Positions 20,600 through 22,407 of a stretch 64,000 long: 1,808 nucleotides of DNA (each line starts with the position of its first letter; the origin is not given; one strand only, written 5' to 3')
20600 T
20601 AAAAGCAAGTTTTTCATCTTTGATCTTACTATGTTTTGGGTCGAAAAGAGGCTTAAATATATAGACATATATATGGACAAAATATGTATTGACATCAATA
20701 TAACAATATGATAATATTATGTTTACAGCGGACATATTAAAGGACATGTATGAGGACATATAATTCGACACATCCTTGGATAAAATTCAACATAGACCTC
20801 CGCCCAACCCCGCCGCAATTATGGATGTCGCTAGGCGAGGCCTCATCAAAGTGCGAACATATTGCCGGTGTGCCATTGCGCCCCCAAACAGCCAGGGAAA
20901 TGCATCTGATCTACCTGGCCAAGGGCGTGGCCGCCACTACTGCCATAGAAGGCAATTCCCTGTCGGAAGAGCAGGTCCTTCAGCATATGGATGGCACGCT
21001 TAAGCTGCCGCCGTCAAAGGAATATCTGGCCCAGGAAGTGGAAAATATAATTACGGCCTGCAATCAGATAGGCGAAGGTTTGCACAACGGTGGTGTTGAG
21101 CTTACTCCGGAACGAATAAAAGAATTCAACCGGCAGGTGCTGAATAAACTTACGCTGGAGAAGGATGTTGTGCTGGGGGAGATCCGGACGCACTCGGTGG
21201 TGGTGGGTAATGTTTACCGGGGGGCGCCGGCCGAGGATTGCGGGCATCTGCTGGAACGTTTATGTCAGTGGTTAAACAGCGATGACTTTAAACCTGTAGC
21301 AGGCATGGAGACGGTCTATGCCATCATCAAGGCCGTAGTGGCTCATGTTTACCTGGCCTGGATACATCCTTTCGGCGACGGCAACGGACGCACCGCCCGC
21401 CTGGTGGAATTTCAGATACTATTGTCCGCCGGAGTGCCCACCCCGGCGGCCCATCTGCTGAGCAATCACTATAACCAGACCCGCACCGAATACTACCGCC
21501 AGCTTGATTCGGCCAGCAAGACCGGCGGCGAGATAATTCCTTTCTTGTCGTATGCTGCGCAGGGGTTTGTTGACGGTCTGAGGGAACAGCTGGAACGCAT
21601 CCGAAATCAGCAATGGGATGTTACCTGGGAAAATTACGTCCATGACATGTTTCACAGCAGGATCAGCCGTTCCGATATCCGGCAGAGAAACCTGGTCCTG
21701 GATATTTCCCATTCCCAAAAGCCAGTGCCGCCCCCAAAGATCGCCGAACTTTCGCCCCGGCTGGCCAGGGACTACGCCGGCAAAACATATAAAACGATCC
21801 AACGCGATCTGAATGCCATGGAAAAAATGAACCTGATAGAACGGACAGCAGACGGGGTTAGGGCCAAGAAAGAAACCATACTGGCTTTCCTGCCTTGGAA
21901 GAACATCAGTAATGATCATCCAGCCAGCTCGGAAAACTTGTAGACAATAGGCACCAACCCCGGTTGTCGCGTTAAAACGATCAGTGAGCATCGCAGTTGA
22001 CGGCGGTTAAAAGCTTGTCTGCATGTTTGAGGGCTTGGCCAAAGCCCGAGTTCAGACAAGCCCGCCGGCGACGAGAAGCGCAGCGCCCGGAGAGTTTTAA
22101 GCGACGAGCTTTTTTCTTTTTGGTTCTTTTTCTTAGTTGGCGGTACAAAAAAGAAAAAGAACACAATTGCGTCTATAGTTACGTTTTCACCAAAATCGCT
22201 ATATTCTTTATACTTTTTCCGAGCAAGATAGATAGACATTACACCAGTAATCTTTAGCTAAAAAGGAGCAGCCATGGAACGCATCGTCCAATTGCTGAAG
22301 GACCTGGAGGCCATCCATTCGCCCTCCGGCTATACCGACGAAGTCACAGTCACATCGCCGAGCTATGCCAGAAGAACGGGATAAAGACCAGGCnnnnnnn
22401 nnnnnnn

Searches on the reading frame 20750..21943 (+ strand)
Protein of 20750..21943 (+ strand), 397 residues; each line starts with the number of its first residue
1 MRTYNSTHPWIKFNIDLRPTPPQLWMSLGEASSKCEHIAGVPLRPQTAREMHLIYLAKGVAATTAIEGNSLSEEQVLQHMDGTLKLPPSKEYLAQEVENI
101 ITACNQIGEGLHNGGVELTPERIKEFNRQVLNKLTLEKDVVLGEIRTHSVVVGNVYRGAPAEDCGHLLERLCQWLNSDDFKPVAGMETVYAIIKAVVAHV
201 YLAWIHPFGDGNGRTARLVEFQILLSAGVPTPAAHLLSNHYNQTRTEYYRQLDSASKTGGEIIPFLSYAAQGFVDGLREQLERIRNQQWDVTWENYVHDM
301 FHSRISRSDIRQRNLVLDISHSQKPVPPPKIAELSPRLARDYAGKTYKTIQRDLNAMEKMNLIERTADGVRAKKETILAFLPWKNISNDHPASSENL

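Call 34: search_protein_families(library=pfam, proteins=[window:20750-21943:+])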
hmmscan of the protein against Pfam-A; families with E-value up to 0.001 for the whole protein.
window:20750-21943:+ (397 aa): 1 family
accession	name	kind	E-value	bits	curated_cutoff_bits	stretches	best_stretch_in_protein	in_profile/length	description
PF02661.23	Fic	-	1.7e-14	54.9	24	1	118-223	2-92/93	Fic/DOC family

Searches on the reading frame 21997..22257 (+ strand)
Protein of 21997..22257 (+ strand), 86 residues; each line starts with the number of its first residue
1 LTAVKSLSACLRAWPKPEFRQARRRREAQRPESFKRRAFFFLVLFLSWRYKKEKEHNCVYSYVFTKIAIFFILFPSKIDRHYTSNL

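Call 80: search_protein_families(library=pfam, proteins=[window:21997-22257:+], max_evalue=0.1)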
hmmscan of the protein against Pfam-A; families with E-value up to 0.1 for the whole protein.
window:21997-22257:+ (86 aa): 1 family
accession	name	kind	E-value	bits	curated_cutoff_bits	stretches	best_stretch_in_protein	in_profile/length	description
PF10066.14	DUF2304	-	0.017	15.8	25.5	1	39-79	12-52/106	Uncharacterized conserved protein (DUF2304)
